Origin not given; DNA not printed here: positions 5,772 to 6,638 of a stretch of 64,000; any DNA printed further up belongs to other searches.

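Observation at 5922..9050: Phage Mtd/tail-fibre N-terminal domain on a 188-aa stand-alone protein next to an 816-aa coiled-coil orphan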

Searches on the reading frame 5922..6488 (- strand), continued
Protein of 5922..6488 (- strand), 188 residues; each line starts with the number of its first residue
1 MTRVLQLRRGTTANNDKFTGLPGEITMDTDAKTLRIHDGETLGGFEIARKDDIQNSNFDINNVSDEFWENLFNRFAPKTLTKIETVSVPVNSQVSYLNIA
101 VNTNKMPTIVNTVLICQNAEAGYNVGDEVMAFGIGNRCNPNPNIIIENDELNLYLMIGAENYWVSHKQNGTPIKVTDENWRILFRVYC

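Call 23: fold_search(model_id=the predicted structure, library=pdb)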
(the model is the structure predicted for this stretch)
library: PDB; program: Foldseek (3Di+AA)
matches with E <= 10: 755; with E <= 0.001: 5
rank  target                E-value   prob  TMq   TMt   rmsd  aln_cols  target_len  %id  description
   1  1yu1                  4.1e-05  1.00  0.23  0.12  23.7       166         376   21  Major Tropism Determinant P3c Variant (released 2005-09-20)
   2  1yu0                  7.7e-05  1.00  0.23  0.12  22.2       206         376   18  Major Tropism Determinant P1 Variant (released 2005-09-20)
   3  1yu3                  9.6e-05  1.00  0.23  0.12  22.0       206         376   18  Major Tropism Determinant I1 Variant (released 2005-09-20)
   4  1yu2                  1.0e-04  1.00  0.23  0.12  23.2       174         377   19  Major Tropism Determinant M1 Variant (released 2005-09-20)
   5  1yu4_A                1.4e-04  1.00  0.23  0.12  23.5       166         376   21  Major Tropism Determinant U1 Variant (released 2005-09-20)
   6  8w83_D                4.0e-02  0.44  0.21  0.22  15.6       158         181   16  HLA-DQ2.5-alpha1 gliadin peptide in complex with DQN0344AE02 (released 2023-11-08)
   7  2yvv_A                2.0e-01  0.99  0.27  0.17   5.9        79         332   16  Crystal structure of hyluranidase complexed with lactose at 2.6 A resolution reveals three specific sugar recognition  (released 2007-05-01)
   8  2dp5                  2.2e-01  0.99  0.28  0.17   6.6        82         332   18  Structure of streptococcus pyogenes bacteriophage-associated hyaluronate lyase Hylp2 (released 2006-05-30)
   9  2c3f                  2.2e-01  0.98  0.27  0.17   6.6        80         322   20  The structure of a group A streptococcal phage-encoded tail-fibre showing hyaluronan lyase activity. (released 2005-11-29)
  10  7ndt_DDD              2.5e-01  0.25  0.19  0.19  10.5       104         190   17  UL40:01 TCR in complex with HLA-E with a non-natural amino acid (released 2022-01-26)
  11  4n8p                  2.5e-01  0.20  0.18  0.26  10.8       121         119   12  Crystal structure of a strand swapped CTLA-4 from Duckbill Platypus [PSI-NYSGRC-012711] (released 2013-10-30)
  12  6x3m_B                2.9e-01  0.85  0.21  0.11  43.1       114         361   15  Crystal structure of full-length Streptococcal bacteriophage hyaluronidase in complex with unsaturated hyaluronan octa (released 2021-06-09)
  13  7ndt_III              2.9e-01  0.23  0.19  0.18  10.5       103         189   17  UL40:01 TCR in complex with HLA-E with a non-natural amino acid (released 2022-01-26)
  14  7paa_KKK              2.9e-01  0.18  0.20  0.17  12.2       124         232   14  JC polyomavirus VP1 in complex with scFv 29B1 (released 2023-02-08)
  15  6x3m_H                3.1e-01  0.89  0.22  0.12  41.2       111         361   14  Crystal structure of full-length Streptococcal bacteriophage hyaluronidase in complex with unsaturated hyaluronan octa (released 2021-06-09)
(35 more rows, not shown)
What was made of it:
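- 6366..6473 (-): Mtd_N domain (residues 6-41): N-terminal trimerisation/docking module. Foldseek against 1yu1 and related entries at prob 1.0 (call 23).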

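Call 27: search_dna_similar(query=window:5922-6488:-, collection=phages, mode=protein, max_evalue=0.001, max_rows=25)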
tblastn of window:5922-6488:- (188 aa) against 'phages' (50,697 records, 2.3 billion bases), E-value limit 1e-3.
Records with a match: 57; places in all: 58; records where one place covers at least 80% of the query: 0.
Best place of each record, by identity: <60% 57.
By first word of the organism name: Vibrio 23; Synechococcus 17; Bordetella 5; Escherichia 3; Pelagibacter 2; Roseobacter 1; Pseudomonas 1; Cyanophage 1; Syntrophomonadaceae 1; Marine 1; and 2 more.
By host as written in the record: - 28; Synechococcus sp. 9; Synechococcus sp. WH8109 5; Synechococcus sp. WH7803 3; Candidatus Pelagibacter ubique HTCC1062 2; Bordetella bronchiseptica 2; Escherichia coli 2; Rhodobacteraceae bacterium FZCC0040 1; and 5 more.
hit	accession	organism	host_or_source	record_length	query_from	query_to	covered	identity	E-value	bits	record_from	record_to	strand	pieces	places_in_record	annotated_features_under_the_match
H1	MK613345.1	Roseobacter phage CRP-3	Rhodobacteraceae bacterium FZCC0040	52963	1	132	70%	30.3%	1e-13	74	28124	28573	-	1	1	putative structural protein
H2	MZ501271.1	Pseudomonas phage AH02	Pseudomonas koreensis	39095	1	72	38%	42.5%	6e-9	60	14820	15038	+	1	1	15: major tropism determinant protein | 14: tailspike protein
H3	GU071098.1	Synechococcus phage S-SSM7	Synechococcus sp. WH8109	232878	1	49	26%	57.1%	3e-9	61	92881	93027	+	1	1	phage tail protein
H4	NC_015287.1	Synechococcus phage S-SSM7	Synechococcus sp. WH8109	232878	1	49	26%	57.1%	3e-9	61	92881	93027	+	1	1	tail protein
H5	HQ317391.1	Cyanophage S-SSM6a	Synechococcus sp. WH8109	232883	1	49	26%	57.1%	3e-9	61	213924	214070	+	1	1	hypothetical protein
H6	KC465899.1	Pelagibacter phage HTVC008M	Candidatus Pelagibacter ubique HTCC1062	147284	1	47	25%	59.6%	3e-11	67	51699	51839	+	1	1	hypothetical protein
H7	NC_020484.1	Pelagibacter phage HTVC008M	Candidatus Pelagibacter ubique HTCC1062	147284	1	47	25%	59.6%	3e-11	67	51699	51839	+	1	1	baseplate wedge initiator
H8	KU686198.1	Synechococcus phage S-CAM3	Synechococcus sp.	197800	1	49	26%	55.1%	3e-8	58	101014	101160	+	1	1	tail protein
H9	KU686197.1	Synechococcus phage S-CAM3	Synechococcus sp.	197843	1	49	26%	55.1%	3e-8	58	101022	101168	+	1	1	tail protein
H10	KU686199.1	Synechococcus phage S-CAM3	Synechococcus sp.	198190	1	49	26%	55.1%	3e-8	58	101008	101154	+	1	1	tail protein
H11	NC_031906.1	Synechococcus phage S-CAM3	Synechococcus sp.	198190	1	49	26%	55.1%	3e-8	58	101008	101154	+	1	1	tail protein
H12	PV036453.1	Syntrophomonadaceae phage IMGVR 15540650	Syntrophomonadaceae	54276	1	51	27%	52.9%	3e-8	58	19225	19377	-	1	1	tail protein | hypothetical protein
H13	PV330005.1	Bordetella phage vB_BbrP_003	Bordetella bronchiseptica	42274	1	56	30%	48.2%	5e-9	60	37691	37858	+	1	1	hypothetical protein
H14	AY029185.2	Bordetella phage BPP-1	-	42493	1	56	30%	48.2%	8e-9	60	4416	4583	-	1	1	mtd: phage tail protein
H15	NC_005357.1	Bordetella phage BPP-1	Bordetella bronchiseptica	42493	1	56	30%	48.2%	8e-9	60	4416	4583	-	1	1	mtd: tail protein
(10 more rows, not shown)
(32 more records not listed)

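Call 29: get_annotated_region(hit=H1, flank=6000)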
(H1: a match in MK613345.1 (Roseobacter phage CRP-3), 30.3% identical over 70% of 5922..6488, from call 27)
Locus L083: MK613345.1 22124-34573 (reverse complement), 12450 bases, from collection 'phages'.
description: Roseobacter phage CRP-3, complete genome.
organism: Roseobacter phage CRP-3 (NCBI taxid 2559282)
taxonomy: Viruses; Duplodnaviria; Heunggongvirae; Uroviricota; Caudoviricetes
host: Rhodobacteraceae bacterium FZCC0040; source: East Sea of China; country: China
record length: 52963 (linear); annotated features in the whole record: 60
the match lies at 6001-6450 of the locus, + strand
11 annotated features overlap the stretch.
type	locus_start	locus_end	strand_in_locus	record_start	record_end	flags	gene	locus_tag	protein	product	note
CDS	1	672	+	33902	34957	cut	-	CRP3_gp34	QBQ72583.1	putative coat protein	-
CDS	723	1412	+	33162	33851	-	-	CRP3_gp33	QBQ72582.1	hypothetical protein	-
CDS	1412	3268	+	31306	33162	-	-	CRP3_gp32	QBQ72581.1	putative structural protein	-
CDS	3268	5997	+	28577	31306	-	-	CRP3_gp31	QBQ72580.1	putative tail fiber protein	-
CDS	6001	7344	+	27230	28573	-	-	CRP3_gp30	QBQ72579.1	putative structural protein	-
CDS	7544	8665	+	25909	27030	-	-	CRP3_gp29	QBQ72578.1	hypothetical protein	-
CDS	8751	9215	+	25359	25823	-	-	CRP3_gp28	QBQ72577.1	hypothetical protein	-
CDS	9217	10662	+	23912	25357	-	-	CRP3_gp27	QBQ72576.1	hypothetical protein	-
CDS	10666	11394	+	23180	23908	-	-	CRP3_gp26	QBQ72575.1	lysozyme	-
CDS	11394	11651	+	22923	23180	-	-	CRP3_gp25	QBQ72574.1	hypothetical protein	-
CDS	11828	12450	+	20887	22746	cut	-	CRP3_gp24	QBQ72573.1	hypothetical protein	-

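Call 30: fold_search(model_id=the predicted structure, library=viral)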
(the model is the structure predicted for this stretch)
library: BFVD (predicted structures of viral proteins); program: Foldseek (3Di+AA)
matches with E <= 10: 1123; with E <= 0.001: 21
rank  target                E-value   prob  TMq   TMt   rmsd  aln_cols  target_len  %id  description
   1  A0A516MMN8            2.1e-07  1.00  0.47  0.21  16.8       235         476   14  (no name in the UniProt tables at hand)
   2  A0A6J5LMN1            1.1e-06  1.00  0.45  0.32  21.7       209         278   13  Uncharacterized protein [uncultured Caudovirales phage]
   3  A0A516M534            2.7e-06  1.00  0.44  0.25  17.4       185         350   14  (no name in the UniProt tables at hand)
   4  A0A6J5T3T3            1.1e-05  1.00  0.45  0.17  22.3       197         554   15  Uncharacterized protein [uncultured Caudovirales phage]
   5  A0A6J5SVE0            1.2e-05  1.00  0.42  0.16  19.6       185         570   14  Uncharacterized protein [uncultured Caudovirales phage]
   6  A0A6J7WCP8            1.2e-05  1.00  0.46  0.30   4.5       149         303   13  Uncharacterized protein [uncultured Caudovirales phage]
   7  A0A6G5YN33            1.7e-05  1.00  0.27  0.22  29.5       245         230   20  (no name in the UniProt tables at hand)
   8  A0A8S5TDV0            2.6e-05  1.00  0.27  0.18   6.6        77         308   31  Major tropism determinant [Podoviridae sp. ctlMy11]
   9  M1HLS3                4.3e-05  1.00  0.26  0.05   6.3        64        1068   45  (no name in the UniProt tables at hand)
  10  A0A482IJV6            5.7e-05  1.00  0.25  0.41  20.8       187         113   14  Putative tail fiber protein [Escherichia phage Minorna]
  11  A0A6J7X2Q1            5.7e-05  1.00  0.25  0.22  22.6       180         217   19  Major tropism determinant N-terminal domain-containing protein [uncultured Caudovirales phage]
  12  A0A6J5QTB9            9.4e-05  1.00  0.25  0.30  13.5       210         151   14  Major tropism determinant N-terminal domain-containing protein [uncultured Caudovirales phage]
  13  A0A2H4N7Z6            1.2e-04  1.00  0.27  0.12   8.9        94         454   34  (no name in the UniProt tables at hand)
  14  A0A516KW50            2.0e-04  1.00  0.24  0.08   1.0        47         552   55  (no name in the UniProt tables at hand)
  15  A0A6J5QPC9            2.1e-04  0.99  0.25  0.26  16.8       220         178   11  Major tropism determinant N-terminal domain-containing protein [uncultured Caudovirales phage]
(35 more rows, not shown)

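Call 58: search_protein_families(library=phrogs, proteins=[L035:316-834:+, L035:852-2567:+, L035:2597-2944:+, L035:2959-3510:+, L035:3491-4087:+, L035:4084-4722:-, L035:4760-5812:-, L035:7408-8277:+, L035:8231-9544:+, L035:9644-9982:+], max_evalue=0.001)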
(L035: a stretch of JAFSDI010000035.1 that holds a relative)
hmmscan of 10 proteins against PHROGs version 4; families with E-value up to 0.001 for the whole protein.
L035:316-834:+ (172 aa): 2 families
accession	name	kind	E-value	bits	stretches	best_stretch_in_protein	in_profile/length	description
phrog_394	-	tail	4.5e-32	112.1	1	1-171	1-188/190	tail protein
phrog_446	-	tail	1.6e-07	32.2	1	1-143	9-166/213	tail protein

L035:852-2567:+ (571 aa): 4 families
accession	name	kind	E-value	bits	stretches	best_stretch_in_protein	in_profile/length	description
phrog_376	-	tail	1.5e-79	269.2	1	5-471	5-540/712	tail protein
phrog_15566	-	tail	2.7e-28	99.8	1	223-480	29-296/552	tail protein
phrog_20269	-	unknown function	1.7e-08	34.9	1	8-190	7-194/374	-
phrog_457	-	tail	5.4e-07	29.5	1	245-471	357-591/793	tail protein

L035:2597-2944:+ (115 aa): 0 families

L035:2959-3510:+ (183 aa): 13 families
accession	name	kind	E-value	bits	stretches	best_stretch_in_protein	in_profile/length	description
phrog_1640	-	tail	1.6e-15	58.3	1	4-107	10-118/765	tail protein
phrog_30017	-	unknown function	8.8e-12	44.7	1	4-104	10-114/1025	-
phrog_21412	-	tail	2.5e-10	39.8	1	5-110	271-377/1452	tail fiber protein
phrog_28871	-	unknown function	6.6e-09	35.1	1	4-104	10-108/946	-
phrog_13518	-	unknown function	3.1e-08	33.1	1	5-111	12-127/1230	-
phrog_28766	-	tail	3.4e-06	26.7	1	10-112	19-120/472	tail fiber protein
phrog_6518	-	tail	4e-05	22.9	1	3-107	6-112/793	tail fiber protein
phrog_8649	-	unknown function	5.1e-05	23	1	5-108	11-119/743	-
phrog_32829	-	tail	0.00011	21.4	1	3-106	6-119/840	tail fiber protein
phrog_32960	-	unknown function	0.00012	21.5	1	5-108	11-119/762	-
phrog_38237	-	unknown function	0.00014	21.3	1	5-109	11-120/697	-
phrog_11393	-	tail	0.00029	20.7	1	5-106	6-102/538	tail fiber protein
phrog_17220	-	unknown function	0.00058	19.2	1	5-105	11-116/868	-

L035:3491-4087:+ (198 aa): 4 families
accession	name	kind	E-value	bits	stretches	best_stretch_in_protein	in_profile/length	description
phrog_38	-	head and packaging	1.1e-43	151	1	4-196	272-459/760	terminase large subunit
phrog_4758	-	head and packaging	2.7e-25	90.1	1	5-190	20-210/243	terminase large subunit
phrog_17672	-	head and packaging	1.5e-20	74.5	1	26-196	56-225/395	terminase large subunit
phrog_5989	-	head and packaging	0.00051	20.3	1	43-155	160-265/347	terminase large subunit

L035:4084-4722:- (212 aa): 0 families

L035:4760-5812:- (350 aa): 21 families
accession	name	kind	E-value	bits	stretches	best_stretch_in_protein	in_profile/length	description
phrog_8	-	transcription regulation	1.3e-16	62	1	18-183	72-228/346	transcriptional regulator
phrog_3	-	transcription regulation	2.3e-16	61.6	1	16-89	82-153/430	transcriptional repressor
phrog_2439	-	transcription regulation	4.3e-15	56.5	1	20-89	5-73/367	transcriptional regulator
phrog_5823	-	transcription regulation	5.5e-15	56.4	2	25-92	9-77/404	transcriptional regulator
phrog_2967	-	transcription regulation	2.1e-14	54.6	1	20-94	8-83/225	transcriptional regulator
phrog_4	-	transcription regulation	4.5e-12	46.6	1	20-85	134-195/400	transcriptional repressor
phrog_9908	-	DNA, RNA and nucleotide metabolism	3.9e-10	40.3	1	25-77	16-68/282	DNA binding protein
phrog_1373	-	transcription regulation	1.3e-09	39.2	1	11-94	52-135/166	transcriptional regulator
phrog_7241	-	transcription regulation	1.9e-07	32.1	1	25-80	64-119/122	transcriptional regulator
phrog_2328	-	transcription regulation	6e-07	30.3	0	28-82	21-75/128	transcriptional repressor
phrog_2104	-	unknown function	1.8e-06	29.1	1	15-63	32-80/103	-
phrog_147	-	transcription regulation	3e-06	28.5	0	26-72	8-55/100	transcriptional regulator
phrog_4583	-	transcription regulation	1.9e-05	25.6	0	28-86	16-74/81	transcriptional repressor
phrog_4836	-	transcription regulation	6.8e-05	23.5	1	23-82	76-135/194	CII-like regulator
phrog_1468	-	transcription regulation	6.9e-05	23.4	1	18-77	3-61/67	transcriptional repressor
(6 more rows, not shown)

L035:7408-8277:+ (289 aa): 2 families
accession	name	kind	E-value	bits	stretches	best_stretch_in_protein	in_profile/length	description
phrog_38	-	head and packaging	1.4e-30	107.7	1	27-266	470-702/760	terminase large subunit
phrog_5573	-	head and packaging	4.7e-06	27.2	0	26-64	13-51/250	terminase large subunit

L035:8231-9544:+ (437 aa): 4 families
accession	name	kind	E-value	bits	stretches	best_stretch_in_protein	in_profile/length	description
phrog_332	-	connector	4.6e-71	240.8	1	29-432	12-461/560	head-tail adaptor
phrog_21643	-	unknown function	7.1e-25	88.6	1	271-431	3-167/268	-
phrog_449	-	connector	5.4e-23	82.2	2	239-403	240-405/520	head-tail adaptor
phrog_21528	-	unknown function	2e-15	57.9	1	42-213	17-212/224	-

L035:9644-9982:+ (112 aa): 1 family
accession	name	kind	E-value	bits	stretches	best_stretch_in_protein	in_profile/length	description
phrog_1193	-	other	0.00048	21.1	1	66-108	13-56/76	hemolysin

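Call 63: find_related_loci(query=A1, collection=viral_contigs, flank=10000)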
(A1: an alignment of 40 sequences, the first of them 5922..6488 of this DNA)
Query A1 (188 aa) in viral_contigs; peptide patterns used: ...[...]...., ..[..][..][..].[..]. (x = any residue, [..] = any of these).
73 stretches matched a pattern; 27 encode a relative of the query (tblastn E <= 1e-3); 27 distinct loci.
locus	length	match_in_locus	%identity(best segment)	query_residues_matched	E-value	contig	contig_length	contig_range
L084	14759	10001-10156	58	1-52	5e-17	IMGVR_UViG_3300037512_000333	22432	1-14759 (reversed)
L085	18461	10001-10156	58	1-52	5e-17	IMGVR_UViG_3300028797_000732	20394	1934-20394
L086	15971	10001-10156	58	1-52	5e-17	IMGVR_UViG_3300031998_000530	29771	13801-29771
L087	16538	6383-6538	58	1-52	5e-17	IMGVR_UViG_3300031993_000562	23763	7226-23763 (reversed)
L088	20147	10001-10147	63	3-51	2e-16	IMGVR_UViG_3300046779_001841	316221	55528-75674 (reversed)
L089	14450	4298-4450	61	1-51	1e-15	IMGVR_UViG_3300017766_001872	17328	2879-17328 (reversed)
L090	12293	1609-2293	66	1-81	3e-15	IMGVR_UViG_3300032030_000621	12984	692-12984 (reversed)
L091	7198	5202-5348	55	5-53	8e-13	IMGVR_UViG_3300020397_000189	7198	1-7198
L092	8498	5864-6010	55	5-53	1e-12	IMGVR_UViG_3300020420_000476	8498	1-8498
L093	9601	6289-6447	49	3-55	2e-12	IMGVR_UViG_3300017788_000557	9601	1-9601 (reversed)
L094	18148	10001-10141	51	9-55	6e-11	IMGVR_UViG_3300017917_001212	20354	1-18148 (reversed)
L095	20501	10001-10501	28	6-161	2e-10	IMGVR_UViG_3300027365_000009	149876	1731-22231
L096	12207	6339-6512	44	2-60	5e-10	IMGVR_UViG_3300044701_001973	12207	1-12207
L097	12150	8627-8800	44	2-60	5e-10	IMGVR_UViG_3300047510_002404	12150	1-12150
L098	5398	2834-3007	44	2-60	5e-10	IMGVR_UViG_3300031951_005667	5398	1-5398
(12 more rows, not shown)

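Call 64: find_related_loci(query=L035:8231-9544:+, collection=viral_contigs, flank=10000)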
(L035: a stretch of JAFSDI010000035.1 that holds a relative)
Query L035:8231-9544:+ (437 aa) in viral_contigs; peptide patterns used: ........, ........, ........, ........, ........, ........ (x = any residue, [..] = any of these).
303 stretches matched a pattern; 299 encode a relative of the query (tblastn E <= 1e-3); the best 80 are kept; 80 distinct loci.
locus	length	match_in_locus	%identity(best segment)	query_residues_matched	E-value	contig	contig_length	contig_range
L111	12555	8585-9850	80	4-434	0e+0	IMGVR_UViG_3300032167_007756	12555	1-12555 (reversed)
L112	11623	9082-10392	76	2-437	0e+0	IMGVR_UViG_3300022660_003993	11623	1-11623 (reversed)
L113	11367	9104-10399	77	3-437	0e+0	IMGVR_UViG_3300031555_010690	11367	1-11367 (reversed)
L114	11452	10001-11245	78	19-433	0e+0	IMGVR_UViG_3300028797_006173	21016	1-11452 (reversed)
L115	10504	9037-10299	76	6-433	0e+0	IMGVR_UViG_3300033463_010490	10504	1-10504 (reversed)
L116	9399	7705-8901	80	27-425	0e+0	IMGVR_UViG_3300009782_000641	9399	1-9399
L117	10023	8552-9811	76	14-433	0e+0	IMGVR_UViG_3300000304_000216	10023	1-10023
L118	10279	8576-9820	76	21-435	0e+0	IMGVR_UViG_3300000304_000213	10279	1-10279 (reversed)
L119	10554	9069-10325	76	9-430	0e+0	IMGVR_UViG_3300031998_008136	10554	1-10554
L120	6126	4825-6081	76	9-430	0e+0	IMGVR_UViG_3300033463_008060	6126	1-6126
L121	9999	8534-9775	77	17-431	0e+0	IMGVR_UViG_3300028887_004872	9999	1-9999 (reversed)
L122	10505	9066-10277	77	27-430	0e+0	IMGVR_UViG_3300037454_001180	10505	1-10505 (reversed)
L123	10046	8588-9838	76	19-435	0e+0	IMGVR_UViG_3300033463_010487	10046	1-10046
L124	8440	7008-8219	78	27-430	0e+0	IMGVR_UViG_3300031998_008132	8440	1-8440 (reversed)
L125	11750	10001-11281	76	6-433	0e+0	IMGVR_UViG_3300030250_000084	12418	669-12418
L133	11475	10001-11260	73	13-433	0e+0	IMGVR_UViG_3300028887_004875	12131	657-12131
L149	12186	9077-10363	73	2-433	0e+0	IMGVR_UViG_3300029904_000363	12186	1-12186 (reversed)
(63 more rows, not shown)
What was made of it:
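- IMG/VR classifies the cluster as viral (call 64).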
